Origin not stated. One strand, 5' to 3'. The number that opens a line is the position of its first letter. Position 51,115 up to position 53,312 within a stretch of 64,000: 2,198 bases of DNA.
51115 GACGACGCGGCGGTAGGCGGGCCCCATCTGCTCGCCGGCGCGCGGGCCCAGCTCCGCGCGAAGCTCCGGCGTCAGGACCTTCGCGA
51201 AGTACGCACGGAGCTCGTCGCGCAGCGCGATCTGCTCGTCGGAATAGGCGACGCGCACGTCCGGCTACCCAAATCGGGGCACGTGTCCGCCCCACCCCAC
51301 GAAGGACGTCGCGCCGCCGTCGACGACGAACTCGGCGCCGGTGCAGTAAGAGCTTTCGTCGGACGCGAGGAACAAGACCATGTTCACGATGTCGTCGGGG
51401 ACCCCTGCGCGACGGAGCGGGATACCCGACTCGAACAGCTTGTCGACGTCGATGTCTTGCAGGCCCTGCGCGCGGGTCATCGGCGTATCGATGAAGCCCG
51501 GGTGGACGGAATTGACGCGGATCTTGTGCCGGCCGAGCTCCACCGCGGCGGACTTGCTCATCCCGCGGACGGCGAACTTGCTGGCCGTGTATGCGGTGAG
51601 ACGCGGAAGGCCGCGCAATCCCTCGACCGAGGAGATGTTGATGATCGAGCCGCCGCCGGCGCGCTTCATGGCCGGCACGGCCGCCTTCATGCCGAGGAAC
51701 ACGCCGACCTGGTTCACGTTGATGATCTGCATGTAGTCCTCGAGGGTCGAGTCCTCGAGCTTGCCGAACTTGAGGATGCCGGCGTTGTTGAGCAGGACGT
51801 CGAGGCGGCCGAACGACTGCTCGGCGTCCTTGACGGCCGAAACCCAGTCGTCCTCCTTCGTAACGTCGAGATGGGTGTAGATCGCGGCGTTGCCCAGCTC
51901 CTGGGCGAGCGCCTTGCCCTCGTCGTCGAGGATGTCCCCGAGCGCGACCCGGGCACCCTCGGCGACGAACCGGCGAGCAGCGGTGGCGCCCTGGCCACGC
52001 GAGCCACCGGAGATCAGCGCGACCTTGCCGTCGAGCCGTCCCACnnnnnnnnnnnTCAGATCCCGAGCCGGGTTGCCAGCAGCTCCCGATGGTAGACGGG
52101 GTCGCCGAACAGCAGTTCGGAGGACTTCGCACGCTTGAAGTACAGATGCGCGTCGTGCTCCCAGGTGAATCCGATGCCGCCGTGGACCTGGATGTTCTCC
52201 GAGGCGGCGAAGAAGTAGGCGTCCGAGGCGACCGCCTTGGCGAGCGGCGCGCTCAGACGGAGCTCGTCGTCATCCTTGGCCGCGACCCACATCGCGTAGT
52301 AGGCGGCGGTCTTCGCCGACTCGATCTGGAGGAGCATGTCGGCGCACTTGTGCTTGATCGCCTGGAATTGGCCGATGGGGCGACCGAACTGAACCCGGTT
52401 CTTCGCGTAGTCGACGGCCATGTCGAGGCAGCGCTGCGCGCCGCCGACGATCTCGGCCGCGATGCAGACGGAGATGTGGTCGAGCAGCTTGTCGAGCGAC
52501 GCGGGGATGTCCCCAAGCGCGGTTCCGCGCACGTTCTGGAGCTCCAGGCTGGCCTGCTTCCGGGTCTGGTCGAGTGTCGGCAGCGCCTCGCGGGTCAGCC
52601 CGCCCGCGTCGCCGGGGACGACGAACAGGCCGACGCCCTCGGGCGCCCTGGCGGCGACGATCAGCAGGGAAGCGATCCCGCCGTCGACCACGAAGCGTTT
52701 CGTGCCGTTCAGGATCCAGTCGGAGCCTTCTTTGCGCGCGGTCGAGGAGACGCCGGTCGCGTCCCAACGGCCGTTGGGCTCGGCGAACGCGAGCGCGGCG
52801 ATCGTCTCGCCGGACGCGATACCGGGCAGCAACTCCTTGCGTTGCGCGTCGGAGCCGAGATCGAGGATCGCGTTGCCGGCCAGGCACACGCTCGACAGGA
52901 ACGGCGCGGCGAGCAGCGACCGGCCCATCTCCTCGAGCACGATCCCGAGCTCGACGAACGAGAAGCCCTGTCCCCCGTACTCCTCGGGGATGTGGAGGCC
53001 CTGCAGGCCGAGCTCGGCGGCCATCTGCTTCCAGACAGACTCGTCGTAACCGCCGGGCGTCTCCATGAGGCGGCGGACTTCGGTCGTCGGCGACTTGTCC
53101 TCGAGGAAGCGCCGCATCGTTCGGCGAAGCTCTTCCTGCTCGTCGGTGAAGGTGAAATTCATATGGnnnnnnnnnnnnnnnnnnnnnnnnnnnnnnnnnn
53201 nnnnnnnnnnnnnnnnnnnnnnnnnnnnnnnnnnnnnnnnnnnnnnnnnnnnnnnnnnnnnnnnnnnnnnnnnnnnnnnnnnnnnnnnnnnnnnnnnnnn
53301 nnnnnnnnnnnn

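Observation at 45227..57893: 13-gene co-directional operon resembling the igr/ChsH/Ltp2 steroid side-chain module, with extra thiolase-DUF35 pairs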

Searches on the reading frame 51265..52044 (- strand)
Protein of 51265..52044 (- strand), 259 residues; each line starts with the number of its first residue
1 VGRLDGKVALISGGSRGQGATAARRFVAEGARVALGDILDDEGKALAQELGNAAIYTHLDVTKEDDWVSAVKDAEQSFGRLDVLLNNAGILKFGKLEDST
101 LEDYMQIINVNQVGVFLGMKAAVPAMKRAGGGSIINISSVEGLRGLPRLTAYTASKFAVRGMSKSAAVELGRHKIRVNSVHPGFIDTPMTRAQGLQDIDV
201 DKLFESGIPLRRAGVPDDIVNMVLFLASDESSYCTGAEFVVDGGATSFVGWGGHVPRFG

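Call 6: search_protein_families(library=pfam, proteins=[window:51265-52044:-])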
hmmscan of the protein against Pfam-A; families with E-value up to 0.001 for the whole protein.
window:51265-52044:- (259 aa): 3 families
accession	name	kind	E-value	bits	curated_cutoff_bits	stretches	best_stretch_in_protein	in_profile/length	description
PF13561.12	adh_short_C2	-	1.4e-67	228.2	27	1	16-246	6-236/236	Enoyl-(Acyl carrier protein) reductase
PF00106.31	adh_short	-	1.8e-58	197.7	26.6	1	7-193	1-190/195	short chain dehydrogenase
PF08659.16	KR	-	9.8e-07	29.3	22.6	1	10-156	4-153/180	KR domain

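Call 8: search_protein_families(library=ncbifam, proteins=[window:51265-52044:-], max_evalue=0.00001)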
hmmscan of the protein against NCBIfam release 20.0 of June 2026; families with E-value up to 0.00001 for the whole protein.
window:51265-52044:- (259 aa): 229 families (the best 25 are shown)
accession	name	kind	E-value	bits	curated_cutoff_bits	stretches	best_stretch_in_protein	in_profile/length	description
NF053702.1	TrHdxCHCADhChcB1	equivalog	1.4e-82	276.8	400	1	3-247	1-242/250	trans-4-hydroxycyclohexanecarboxylate dehydrogenase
NF005559.1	PRK07231.1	subfamily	1.3e-73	247.6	215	1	3-246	1-248/249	glucose 1-dehydrogenase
NF052562.1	RADHDNL4305835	equivalog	1e-70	238.1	400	1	2-246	3-250/252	NADP-dependent (R)-specific alcohol dehydrogenase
NF005473.0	PRK07069.1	equivalog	2.7e-68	230.4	339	1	2-246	6-260/262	SDR family oxidoreductase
NF004198.0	PRK05653.1-3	equivalog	5.6e-65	219.2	296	1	3-245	4-246/248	3-oxoacyl-ACP reductase FabG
NF052558.1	MBtsdlDhBudC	equivalog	1.2e-63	215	270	1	5-247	2-243/250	meso-2,3-butanediol dehydrogenase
NF004791.0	PRK06138.1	equivalog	9.7e-63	211.8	312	1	3-246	2-250/252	SDR family oxidoreductase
NF004818.0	PRK06172.1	equivalog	1.4e-62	211.3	336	1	3-247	4-252/253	SDR family oxidoreductase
TIGR03971.1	SDR_subfam_1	subfamily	7.1e-60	202.6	300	1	4-246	1-269/271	mycofactocin-coupled SDR family oxidoreductase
TIGR01830.1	3oxo_ACP_reduc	equivalog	1.1e-58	198.8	297.75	1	9-244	1-237/239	3-oxoacyl-[acyl-carrier-protein] reductase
NF005472.0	PRK07067.1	equivalog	2.1e-57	194.6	338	1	2-245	2-254/257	L-iditol 2-dehydrogenase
NF009468.0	PRK12826.1-4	equivalog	2.5e-57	194.5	318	1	3-246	4-248/256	SDR family oxidoreductase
NF005067.0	PRK06484.1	equivalog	4.6e-57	193.7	713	1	6-251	9-257/524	short chain dehydrogenase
NF009466.0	PRK12826.1-2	subfamily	1.2e-56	192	222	1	7-246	4-245/248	3-oxoacyl-ACP reductase FabG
NF009093.0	PRK12429.1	subfamily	8.8e-56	189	258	1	4-245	3-256/259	3-hydroxybutyrate dehydrogenase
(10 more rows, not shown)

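Call 10: find_encoding_contigs(protein=window:51265-52044:-, flank=10000, max_places=6)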
Protein window:51265-52044:- (259 aa): 1 contig read that carries it; 1 place shown.
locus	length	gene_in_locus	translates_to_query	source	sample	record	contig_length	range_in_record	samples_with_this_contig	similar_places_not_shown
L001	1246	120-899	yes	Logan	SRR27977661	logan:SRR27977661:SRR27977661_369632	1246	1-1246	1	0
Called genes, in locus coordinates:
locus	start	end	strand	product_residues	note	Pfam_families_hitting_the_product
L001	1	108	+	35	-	?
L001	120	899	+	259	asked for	PF00106:adh_short, PF08659:KR (weak), PF13561:adh_short_C2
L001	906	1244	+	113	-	?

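Call 50: search_dna_similar(query=window:51265-52044:-, collection=plasmids, mode=protein, max_rows=15)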
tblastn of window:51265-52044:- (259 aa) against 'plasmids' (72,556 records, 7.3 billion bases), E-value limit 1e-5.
The search stops at 5000 records and this limit was reached: more records match than are counted here, and every count below describes the 5000 best-scoring records only.
In 31 record(s) the limit of 40 matching pieces per record was reached: places in those records are undercounted.
Records with a match: at least 5000; places in all: 25657; records where one place covers at least 80% of the query: 4880.
Best place of each record, by identity: 60-80% 1; <60% 4999.
By first word of the organism name: Rhizobium 565; Klebsiella 511; Streptomyces 238; Agrobacterium 206; Sinorhizobium 199; Pantoea 179; Enterobacter 143; Bacillus 141; Ralstonia 136; Pseudosulfitobacter 122; and 382 more.
By predicted mobility (MOB-suite, as given by PLSDB): non-mobilizable 2660; conjugative 1506; mobilizable 834.
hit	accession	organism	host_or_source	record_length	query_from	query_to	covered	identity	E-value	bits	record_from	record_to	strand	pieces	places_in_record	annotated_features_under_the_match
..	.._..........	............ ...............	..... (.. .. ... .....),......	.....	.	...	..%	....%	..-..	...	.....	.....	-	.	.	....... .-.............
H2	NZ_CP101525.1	Burkholderia arboris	mixed culture,soil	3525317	1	244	94%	58.6%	3e-90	298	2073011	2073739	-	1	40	none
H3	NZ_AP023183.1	Paraburkholderia sp. PGU19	Physopelta gutta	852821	1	244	94%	57.0%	2e-83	279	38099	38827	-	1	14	glucose 1-dehydrogenase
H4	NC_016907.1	Gordonia polyisoprenivorans VH2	-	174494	1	244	94%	56.1%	4e-78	263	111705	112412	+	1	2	glucose 1-dehydrogenase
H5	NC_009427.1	Novosphingobium aromaticivorans DSM 12444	-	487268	1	246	95%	54.9%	2e-78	264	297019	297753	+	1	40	glucose 1-dehydrogenase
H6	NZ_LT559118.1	Nonomuraea gerenzanensis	-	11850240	1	257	99%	51.5%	7e-74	251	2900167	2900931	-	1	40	none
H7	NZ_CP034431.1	Bradyrhizobium sp. LCT2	Lespedeza cuneata,genome,nodule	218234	1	246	95%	53.7%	3e-73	249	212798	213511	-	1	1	glucose 1-dehydrogenase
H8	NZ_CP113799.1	Rhodococcus pyridinivorans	sediment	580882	2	250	96%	53.0%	6e-75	254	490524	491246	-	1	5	SDR family oxidoreductase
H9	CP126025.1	Bradyrhizobium japonicum USDA 135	Glycine max,soybean,root nodule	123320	1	246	95%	53.3%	3e-74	252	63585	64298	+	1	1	SDR family oxidoreductase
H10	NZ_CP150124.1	Bradyrhizobium ottawaense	-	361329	1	246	95%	53.3%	3e-74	252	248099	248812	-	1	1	glucose 1-dehydrogenase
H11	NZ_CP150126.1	Bradyrhizobium ottawaense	Glycine max cv. AC Orford,cell ...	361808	1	246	95%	53.3%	3e-74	252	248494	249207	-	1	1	glucose 1-dehydrogenase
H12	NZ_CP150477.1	Bradyrhizobium ottawaense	Glycine max cv. AC Orford,cell culture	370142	1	246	95%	53.3%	3e-74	252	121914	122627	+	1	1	glucose 1-dehydrogenase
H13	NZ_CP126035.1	Bradyrhizobium elkanii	Glycine max,soybean,root nodule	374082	1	246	95%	53.3%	3e-74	252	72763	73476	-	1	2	glucose 1-dehydrogenase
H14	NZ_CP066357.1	Bradyrhizobium elkanii USDA 76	Glycine max,DNA isolated from pure ...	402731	1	246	95%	53.3%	3e-74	252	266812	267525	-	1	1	glucose 1-dehydrogenase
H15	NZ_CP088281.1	Bradyrhizobium barranii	Glycine max cv. AC Glengarry,cell ...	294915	1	246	95%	52.8%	1e-73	251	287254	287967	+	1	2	glucose 1-dehydrogenase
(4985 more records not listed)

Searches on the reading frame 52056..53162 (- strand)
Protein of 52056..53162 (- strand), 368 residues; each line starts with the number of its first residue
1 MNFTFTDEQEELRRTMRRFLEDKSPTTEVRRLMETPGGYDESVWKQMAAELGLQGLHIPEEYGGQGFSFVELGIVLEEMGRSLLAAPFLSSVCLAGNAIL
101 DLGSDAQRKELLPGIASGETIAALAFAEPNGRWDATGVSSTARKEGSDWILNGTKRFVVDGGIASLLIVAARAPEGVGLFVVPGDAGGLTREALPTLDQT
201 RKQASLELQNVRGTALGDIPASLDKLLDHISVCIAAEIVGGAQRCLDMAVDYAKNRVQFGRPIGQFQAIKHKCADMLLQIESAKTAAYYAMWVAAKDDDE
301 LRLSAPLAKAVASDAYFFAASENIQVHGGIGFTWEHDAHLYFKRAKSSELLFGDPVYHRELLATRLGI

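Call 6: search_protein_families(library=pfam, proteins=[window:52056-53162:-])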
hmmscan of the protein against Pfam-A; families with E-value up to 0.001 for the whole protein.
window:52056-53162:- (368 aa): 4 families
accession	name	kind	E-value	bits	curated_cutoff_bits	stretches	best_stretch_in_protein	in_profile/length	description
PF00441.29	Acyl-CoA_dh_1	-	7e-31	107.8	22.4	1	227-366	11-149/150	Acyl-CoA dehydrogenase, C-terminal domain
PF02771.21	Acyl-CoA_dh_N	-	4.8e-26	91.8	22.9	1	6-119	1-113/113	Acyl-CoA dehydrogenase, N-terminal domain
PF02770.24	Acyl-CoA_dh_M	-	1.1e-14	54.8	33.3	1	123-196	1-80/97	Acyl-CoA dehydrogenase, middle domain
PF08028.16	Acyl-CoA_dh_2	-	6.1e-10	40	22.7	1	233-333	2-111/134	Acyl-CoA dehydrogenase, C-terminal domain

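Call 8: search_protein_families(library=ncbifam, proteins=[window:52056-53162:-], max_evalue=0.00001)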
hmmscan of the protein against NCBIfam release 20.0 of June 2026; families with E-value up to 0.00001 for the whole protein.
window:52056-53162:- (368 aa): 20 families
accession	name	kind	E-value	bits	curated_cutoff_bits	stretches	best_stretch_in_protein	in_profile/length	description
NF050027.1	acylCoADhIpdE2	equivalog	8.7e-68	229.1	450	2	186-358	142-302/311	acyl-CoA dehydrogenase IpdE2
TIGR03203.1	pimD_small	equivalog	2.1e-66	224.6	652.7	1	3-363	2-373/378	pimeloyl-CoA dehydrogenase small subunit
NF042972.1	AcrlCoAredClosAcrC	equivalog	2e-52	178.1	640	1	1-353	1-363/378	acryloyl-CoA reductase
NF053553.1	prodigi_MBC_PigA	equivalog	2.9e-44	151.7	500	1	1-368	1-381/381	prodigiosin MBC biosynthesis dehydrogenase PigA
NF045652.1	ProlPCPDhRedW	equivalog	5.5e-43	147.2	650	1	8-353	3-360/376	L-prolyl-[peptidyl-carrier protein] dehydrogenase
NF058590.1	AcCoDHFadEBacil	equivalog_domain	2.6e-40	138.5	600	2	5-182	21-200/586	acyl-CoA dehydrogenase FadE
NF008997.0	PRK12341.1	equivalog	9.9e-40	136.8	537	1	1-343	1-353/382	acyl-CoA dehydrogenase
NF042439.1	SulpropCoADesulf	equivalog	2.5e-38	131.8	600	1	49-335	34-339/379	3-sulfinopropanoyl-CoA desulfinase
NF045552.1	GlutCoADH_Des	equivalog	3.6e-37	128.5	470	1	1-347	1-360/387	glutaryl-CoA dehydrogenase Acd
NF002885.1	PRK03354.1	equivalog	5.7e-31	107.9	540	1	1-342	1-349/378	crotonobetainyl-CoA dehydrogenase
NF043006.1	CyhCrbnylCoADH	equivalog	3.1e-28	98.9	650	1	36-354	33-363/380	cyclohexane-1-carbonyl-CoA dehydrogenase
TIGR03207.1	cyc_hxne_CoA_dh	equivalog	2.6e-25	89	575.35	1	7-295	3-302/372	cyclohexanecarboxyl-CoA dehydrogenase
NF052270.1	Staph_DH_FadE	equivalog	2e-22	79.5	600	1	94-346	112-373/400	acyl-CoA dehydrogenase FadE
TIGR03204.1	pimC_large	equivalog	1.1e-18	67.3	623.85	1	3-201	2-208/395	pimeloyl-CoA dehydrogenase large subunit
NF049984.1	Rv1679_FadE16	equivalog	4e-18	65.8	600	1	50-348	35-347/371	Rv1679 family acyl-CoA dehydrogenase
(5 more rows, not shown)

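Call 25: search_solved_structures(query=window:52056-53162:-, max_evalue=1e-20)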
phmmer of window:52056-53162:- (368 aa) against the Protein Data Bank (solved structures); distinct sequences matched with E-value up to 1e-20: 71 (the best 60 are shown).
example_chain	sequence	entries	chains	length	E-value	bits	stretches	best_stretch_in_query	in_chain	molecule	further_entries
6wy8_A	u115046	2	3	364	3.3e-46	161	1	1-347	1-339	Acyl-CoA dehydrogenase domain protein Tcur3481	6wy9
3pfd_A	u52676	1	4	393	3.6e-42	147.7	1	50-359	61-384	Acyl-CoA dehydrogenase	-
6cxt_B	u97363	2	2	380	5e-42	147.3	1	1-368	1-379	Butyryl-CoA dehydrogenase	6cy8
1jqi_A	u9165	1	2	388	1.6e-41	145.6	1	9-363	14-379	short chain acyl-CoA dehydrogenase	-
1ukw_A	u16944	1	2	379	2.4e-41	145.1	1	2-363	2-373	acyl-CoA dehydrogenase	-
5lnx_A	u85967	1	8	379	2.9e-41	144.8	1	6-359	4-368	Acyl-CoA dehydrogenase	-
7w0j_A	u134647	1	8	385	1.2e-40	142.8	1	6-365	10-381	Acyl-CoA dehydrogenase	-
8i4p_A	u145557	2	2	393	1.2e-40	142.7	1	6-365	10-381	Acyl-CoA dehydrogenase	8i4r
7szv_A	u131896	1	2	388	3.1e-40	141.4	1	7-367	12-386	Acyl-CoA dehydrogenase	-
7y0a_A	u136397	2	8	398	4.1e-40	141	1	45-363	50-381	Short-chain specific acyl-CoA dehydrogenase, mitochondrial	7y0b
8sgs_A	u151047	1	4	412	4.6e-40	140.8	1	45-363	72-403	Short-chain specific acyl-CoA dehydrogenase, mitochondrial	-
1buc_A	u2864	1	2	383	1.8e-39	138.8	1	1-353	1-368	BUTYRYL-COA DEHYDROGENASE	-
2vig_A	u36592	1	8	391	1.9e-39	138.8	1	45-363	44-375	SHORT-CHAIN SPECIFIC ACYL-COA DEHYDROGENASE,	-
3mpi_A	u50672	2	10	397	1e-37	133.1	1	1-354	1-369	Glutaryl-CoA dehydrogenase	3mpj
4kto_A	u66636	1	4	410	1e-36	129.8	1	1-363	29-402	isovaleryl-CoA dehydrogenase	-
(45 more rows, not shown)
